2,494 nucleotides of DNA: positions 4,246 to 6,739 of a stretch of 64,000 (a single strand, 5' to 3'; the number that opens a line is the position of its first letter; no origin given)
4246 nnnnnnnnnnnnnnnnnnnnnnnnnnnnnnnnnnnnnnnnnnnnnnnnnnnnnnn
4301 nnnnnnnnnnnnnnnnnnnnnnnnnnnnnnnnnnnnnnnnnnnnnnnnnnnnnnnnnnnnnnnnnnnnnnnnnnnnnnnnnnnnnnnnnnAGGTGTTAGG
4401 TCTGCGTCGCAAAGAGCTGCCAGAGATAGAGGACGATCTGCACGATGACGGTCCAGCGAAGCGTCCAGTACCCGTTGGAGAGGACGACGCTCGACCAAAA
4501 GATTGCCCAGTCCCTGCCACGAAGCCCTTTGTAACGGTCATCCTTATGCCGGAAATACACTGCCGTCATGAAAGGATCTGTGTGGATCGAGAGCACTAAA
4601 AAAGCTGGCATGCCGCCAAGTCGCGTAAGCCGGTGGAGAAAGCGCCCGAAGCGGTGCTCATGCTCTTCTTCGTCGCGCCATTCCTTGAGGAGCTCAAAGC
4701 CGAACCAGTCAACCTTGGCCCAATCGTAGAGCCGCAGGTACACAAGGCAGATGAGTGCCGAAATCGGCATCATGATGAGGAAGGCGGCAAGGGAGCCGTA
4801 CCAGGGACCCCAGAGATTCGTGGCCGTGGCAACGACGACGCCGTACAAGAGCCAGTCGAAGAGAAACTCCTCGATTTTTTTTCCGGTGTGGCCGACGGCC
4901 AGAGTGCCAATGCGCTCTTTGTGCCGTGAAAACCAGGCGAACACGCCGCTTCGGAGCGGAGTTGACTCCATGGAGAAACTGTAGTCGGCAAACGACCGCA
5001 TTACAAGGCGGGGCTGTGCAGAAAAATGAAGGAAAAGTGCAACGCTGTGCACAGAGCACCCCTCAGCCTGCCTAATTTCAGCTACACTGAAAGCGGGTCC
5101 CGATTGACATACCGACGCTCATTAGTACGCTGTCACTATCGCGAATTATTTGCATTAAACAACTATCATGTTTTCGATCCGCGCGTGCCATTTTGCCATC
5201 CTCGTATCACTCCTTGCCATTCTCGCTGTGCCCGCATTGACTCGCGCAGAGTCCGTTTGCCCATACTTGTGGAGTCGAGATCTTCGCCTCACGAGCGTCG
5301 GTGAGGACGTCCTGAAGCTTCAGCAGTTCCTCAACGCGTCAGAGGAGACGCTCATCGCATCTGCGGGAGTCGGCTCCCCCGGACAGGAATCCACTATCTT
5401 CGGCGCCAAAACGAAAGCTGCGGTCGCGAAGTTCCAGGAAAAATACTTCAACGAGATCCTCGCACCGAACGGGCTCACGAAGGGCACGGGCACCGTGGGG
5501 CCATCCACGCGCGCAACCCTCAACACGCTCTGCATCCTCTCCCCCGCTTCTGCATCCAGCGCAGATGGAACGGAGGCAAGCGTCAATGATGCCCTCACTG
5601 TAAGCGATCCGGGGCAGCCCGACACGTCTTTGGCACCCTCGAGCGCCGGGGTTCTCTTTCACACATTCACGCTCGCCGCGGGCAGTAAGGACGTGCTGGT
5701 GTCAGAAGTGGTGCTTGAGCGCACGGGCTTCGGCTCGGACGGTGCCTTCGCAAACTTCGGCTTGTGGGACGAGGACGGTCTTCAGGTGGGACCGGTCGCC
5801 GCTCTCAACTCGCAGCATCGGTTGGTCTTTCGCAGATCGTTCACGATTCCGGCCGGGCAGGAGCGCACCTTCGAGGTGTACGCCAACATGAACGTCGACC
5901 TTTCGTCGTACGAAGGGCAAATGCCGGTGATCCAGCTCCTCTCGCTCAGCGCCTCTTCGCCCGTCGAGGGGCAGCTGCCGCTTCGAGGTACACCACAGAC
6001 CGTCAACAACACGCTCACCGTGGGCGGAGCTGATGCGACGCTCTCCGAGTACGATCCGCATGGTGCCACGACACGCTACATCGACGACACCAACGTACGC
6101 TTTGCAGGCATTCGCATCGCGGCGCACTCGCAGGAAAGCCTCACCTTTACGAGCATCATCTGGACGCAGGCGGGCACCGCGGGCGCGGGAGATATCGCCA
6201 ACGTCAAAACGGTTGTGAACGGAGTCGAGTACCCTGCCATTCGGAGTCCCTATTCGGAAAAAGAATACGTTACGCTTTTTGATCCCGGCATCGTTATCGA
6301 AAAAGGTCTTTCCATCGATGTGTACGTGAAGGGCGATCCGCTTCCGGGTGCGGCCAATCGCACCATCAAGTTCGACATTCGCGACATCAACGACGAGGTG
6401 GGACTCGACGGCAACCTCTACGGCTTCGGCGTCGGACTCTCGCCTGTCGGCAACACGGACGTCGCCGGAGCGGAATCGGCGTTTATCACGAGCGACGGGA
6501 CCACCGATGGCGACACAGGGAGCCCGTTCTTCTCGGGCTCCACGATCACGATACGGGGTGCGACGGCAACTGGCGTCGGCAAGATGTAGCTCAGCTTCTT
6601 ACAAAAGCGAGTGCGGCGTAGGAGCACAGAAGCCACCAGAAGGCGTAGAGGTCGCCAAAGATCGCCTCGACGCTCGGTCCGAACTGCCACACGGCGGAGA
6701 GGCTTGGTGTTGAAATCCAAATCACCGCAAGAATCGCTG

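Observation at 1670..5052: Tight four-gene operon linking an exported Cys-rich acidic mini-protein to an orphan multi-TM histidine kinase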

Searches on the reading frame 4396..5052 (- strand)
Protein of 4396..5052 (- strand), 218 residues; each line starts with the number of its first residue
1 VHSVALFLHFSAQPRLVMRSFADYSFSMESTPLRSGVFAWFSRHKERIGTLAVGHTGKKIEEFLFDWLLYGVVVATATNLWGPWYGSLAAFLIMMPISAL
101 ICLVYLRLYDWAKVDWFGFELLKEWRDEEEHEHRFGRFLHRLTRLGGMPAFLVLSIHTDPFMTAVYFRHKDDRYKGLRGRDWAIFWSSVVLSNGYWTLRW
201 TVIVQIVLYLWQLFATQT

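Call 3: search_protein_families(library=pfam, proteins=[window:4396-5052:-], max_evalue=0.1)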
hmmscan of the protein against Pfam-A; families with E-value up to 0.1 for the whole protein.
window:4396-5052:- (218 aa): 1 family
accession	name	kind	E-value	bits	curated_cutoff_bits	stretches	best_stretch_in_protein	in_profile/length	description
PF13613.12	HTH_Tnp_4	-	0.057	13.5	27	0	99-111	9-21/53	Helix-turn-helix of DDE superfamily endonuclease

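Call 4: search_protein_families(library=ncbifam, proteins=[window:4396-5052:-], max_evalue=0.1)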
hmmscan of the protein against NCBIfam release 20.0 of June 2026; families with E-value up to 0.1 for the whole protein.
window:4396-5052:- (218 aa): 0 families

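Call 56: find_homologous_proteins(query=A3)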
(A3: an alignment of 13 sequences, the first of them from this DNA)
Query A3 (13 sequences) (191 aa, profile of the alignment): 122 proteins with E <= 0.001 among 8000 candidates; the best 120 are listed.
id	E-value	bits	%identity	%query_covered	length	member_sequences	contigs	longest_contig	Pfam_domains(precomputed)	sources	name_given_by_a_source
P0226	6.5e-67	243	100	100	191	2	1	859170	-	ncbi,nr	ncbi:MAG: hypothetical protein HYS26_03100 [Candidatus Kaiserbacteria bacterium]|nr:MAG: hypothetica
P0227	5.8e-64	233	63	92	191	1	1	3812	-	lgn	-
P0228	3.8e-63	230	59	93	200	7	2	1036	-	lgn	-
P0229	6.1e-63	230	56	97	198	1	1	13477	-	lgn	-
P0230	1.6e-62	228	58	94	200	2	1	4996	-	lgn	-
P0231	2.5e-62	228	59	92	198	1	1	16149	-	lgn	-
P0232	1.4e-61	225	64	91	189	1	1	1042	-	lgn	-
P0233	1.7e-61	225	57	98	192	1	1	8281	-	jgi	jgi:hypothetical protein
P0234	8.3e-61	223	63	97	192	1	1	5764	-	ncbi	-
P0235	1.4e-60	222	27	91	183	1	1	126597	-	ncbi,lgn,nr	ncbi:MAG TPA: hypothetical protein VHC20_07385 [Candidatus Paceibacterota bacterium]|nr:hypothetical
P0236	1.6e-60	222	60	91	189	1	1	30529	-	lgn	-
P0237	1.7e-60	222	61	93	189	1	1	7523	-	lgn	-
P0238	5.5e-60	220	68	90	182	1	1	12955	-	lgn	-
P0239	1.5e-59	219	68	99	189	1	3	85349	-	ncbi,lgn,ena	-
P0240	2.6e-59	218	58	98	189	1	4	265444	-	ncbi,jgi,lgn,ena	-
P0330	7.8e-50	187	23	66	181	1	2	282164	-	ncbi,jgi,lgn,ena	-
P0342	7.4e-32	129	24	69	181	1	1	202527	-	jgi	-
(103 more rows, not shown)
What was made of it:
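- Checked: A: 4396-4971, ATG start, 191 aa. This matches the deposited protein P0226 (call 56).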

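Call 58: find_encoding_contigs(protein=P0342, flank=5000, max_places=1)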
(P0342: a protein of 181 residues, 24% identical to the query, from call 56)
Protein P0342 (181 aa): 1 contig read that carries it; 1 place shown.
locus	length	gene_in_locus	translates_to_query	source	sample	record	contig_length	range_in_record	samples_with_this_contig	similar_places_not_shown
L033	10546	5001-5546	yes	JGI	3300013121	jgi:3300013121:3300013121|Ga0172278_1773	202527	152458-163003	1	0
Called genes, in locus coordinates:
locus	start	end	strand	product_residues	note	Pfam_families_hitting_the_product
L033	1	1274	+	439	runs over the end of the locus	PF01336:tRNA_anti-codon, PF00152:tRNA-synt_2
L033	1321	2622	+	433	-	PF01336:tRNA_anti-codon, PF00152:tRNA-synt_2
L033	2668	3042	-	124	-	-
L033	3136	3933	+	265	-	PF01135:PCMT (weak), PF01209:Ubie_methyltran (weak), PF13489:Methyltransf_23 (weak), PF13847:Methyltransf_31, PF08241:Methyltransf_11, PF08242:Methyltransf_12 (weak), PF13649:Methyltransf_25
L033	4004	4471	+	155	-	PF01230:HIT (weak)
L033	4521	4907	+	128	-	PF02675:AdoMet_dc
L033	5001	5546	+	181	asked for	-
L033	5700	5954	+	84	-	-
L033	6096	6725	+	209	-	-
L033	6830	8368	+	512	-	PF02518:HATPase_c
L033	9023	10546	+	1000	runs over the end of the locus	PF02450:LCAT (weak), PF18676:MBG_2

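Call 59: find_encoding_contigs(protein=P0330, flank=5000, max_places=1)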
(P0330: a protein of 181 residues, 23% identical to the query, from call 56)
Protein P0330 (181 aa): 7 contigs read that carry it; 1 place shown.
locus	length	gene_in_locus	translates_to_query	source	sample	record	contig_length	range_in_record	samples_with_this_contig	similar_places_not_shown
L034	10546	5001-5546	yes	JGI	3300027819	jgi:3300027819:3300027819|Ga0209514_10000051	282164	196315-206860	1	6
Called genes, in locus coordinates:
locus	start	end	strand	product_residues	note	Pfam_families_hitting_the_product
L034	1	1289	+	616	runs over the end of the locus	PF00012:HSP70, PF06723:MreB_Mbl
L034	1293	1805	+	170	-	PF13302:Acetyltransf_3, PF00583:Acetyltransf_1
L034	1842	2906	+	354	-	PF00226:DnaJ, PF01556:DnaJ_C, PF00684:DnaJ_CXXCXGXG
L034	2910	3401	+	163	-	-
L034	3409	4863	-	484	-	-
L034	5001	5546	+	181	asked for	-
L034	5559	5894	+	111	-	-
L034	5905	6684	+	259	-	-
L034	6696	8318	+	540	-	PF00512:HisKA, PF02518:HATPase_c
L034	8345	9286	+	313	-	PF00579:tRNA-synt_1b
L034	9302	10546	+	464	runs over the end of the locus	PF01336:tRNA_anti-codon, PF00152:tRNA-synt_2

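Call 73: predict_structure(alignment_id=A4)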
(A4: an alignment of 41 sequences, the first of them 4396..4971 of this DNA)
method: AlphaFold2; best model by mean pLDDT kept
length: 191 residues; sequences in the alignment: 41
mean_pLDDT: 86.5   pTM: 0.77
mean pLDDT of the five models: 86.5, 84.5, 84.4, 83.7, 83.2
residues with pLDDT >= 90: 96; 70-90: 76; 50-70: 17; < 50: 2
segments of 3 or more residues with pLDDT < 50: none
pLDDT, mean of each block of 10 residues (from residue 1): 59 86 89 94 97 97 98 95 85 77 75 67 86 89 70 93 96 97 95 81
secondary structure, 60 per line:
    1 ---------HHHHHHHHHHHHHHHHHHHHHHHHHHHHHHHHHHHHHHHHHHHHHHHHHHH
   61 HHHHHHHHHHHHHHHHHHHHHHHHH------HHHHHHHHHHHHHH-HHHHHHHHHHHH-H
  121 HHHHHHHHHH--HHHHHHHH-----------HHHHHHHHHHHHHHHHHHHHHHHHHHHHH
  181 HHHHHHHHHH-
elements in order: H10-85 H92-105 H107-118 H120-130 H133-140 H152-190
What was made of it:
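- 4396..4971 (-): Gene A: 191-aa membrane protein with four TM helices. Conserved Y43, Y82, D88, D132-P133 and R153-D154-W155. AF2 model pLDDT 86.5, all helical (call 73).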

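Call 95: search_protein_families(library=pfam, alignment_id=A4, max_evalue=1)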
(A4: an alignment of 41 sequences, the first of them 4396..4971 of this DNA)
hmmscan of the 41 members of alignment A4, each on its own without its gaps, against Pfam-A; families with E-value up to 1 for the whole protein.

A. member 1, window:4396-4971:- (191 aa): 1 family
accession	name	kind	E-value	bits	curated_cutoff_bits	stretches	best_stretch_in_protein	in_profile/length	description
PF13613.12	HTH_Tnp_4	-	0.039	14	27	0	72-84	9-21/53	Helix-turn-helix of DDE superfamily endonuclease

B. families by the number of members that match (of 41 scanned): 16 families
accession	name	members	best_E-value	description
PF09335.16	VTT_dom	5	0.00055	VTT domain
PF03699.18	UPF0182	3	0.076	Uncharacterised protein family (UPF0182)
PF12056.13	DUF3537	2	0.041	Protein of unknown function (DUF3537)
PF01277.22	Oleosin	2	0.055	Oleosin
PF12666.12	PrgI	2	0.093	PrgI family protein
PF05915.17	TMEM_230_134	1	0.037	Transmembrane proteins 230/134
PF13613.12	HTH_Tnp_4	1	0.039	Helix-turn-helix of DDE superfamily endonuclease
PF16080.10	Phage_holin_2_3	1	0.043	Bacteriophage holin family HP1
PF19599.4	DUF6104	1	0.08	Family of unknown function (DUF6104)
PF00129.23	MHC_I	1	0.1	Class I Histocompatibility antigen, domains alpha 1 and 2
PF15431.11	TMEM190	1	0.11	Transmembrane protein 190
PF00626.27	Gelsolin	1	0.26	Gelsolin repeat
PF04341.17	DUF485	1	0.42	Protein of unknown function, DUF485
PF14316.11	DUF4381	1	0.45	Domain of unknown function (DUF4381)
PF10183.14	ESSS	1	0.47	ESSS subunit of NADH:ubiquinone oxidoreductase (complex I)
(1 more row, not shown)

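Call 97: search_protein_families(library=ncbifam, alignment_id=A4, max_evalue=1)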
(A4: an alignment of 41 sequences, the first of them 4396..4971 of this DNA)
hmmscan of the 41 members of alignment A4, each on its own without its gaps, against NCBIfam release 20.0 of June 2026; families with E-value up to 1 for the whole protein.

A. member 1, window:4396-4971:- (191 aa): 0 families

B. families by the number of members that match (of 41 scanned): 11 families
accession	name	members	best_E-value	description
NF047550.1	LIC_12071_fam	2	0.0082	LIC_12071 family protein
NF002363.0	PRK01345.1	2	0.011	zinc metalloprotease HtpX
NF006476.0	PRK08878.1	1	0.00033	cobalamin biosynthesis family protein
TIGR00793.1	kdgT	1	0.0052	2-keto-3-deoxygluconate transporter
NF046119.1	memb_SCO4225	1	0.019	SCO4225 family membrane protein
NF005023.0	PRK06433.1-2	1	0.024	NADH dehydrogenase subunit J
NF011353.0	PRK14771.1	1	0.078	lipoprotein signal peptidase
TIGR01109.1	Na_pump_decarbB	1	0.11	sodium ion-translocating decarboxylase subunit beta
NF011240.0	PRK14646.1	1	0.14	ribosome maturation factor RimP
NF040554.1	mini_HHHH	1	0.18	HHHH-motif protein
NF009314.0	PRK12674.1-2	1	0.26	Na+/H+ antiporter subunit G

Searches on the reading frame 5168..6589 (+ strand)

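Call 3: search_protein_families(library=pfam, proteins=[window:5168-6589:+], max_evalue=0.1)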
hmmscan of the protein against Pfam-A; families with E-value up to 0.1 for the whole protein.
window:5168-6589:+ (473 aa): 2 families
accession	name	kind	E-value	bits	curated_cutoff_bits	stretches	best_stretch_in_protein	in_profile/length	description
PF01471.23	PG_binding_1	-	2e-05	25.1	23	1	45-115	2-54/57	Putative peptidoglycan binding domain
PF06280.18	fn3_5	-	0.092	13.9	27.6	0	202-247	41-86/112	Fn3-like domain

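Call 4: search_protein_families(library=ncbifam, proteins=[window:5168-6589:+], max_evalue=0.1)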
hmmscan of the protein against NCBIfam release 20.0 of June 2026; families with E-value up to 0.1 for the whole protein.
window:5168-6589:+ (473 aa): 0 families
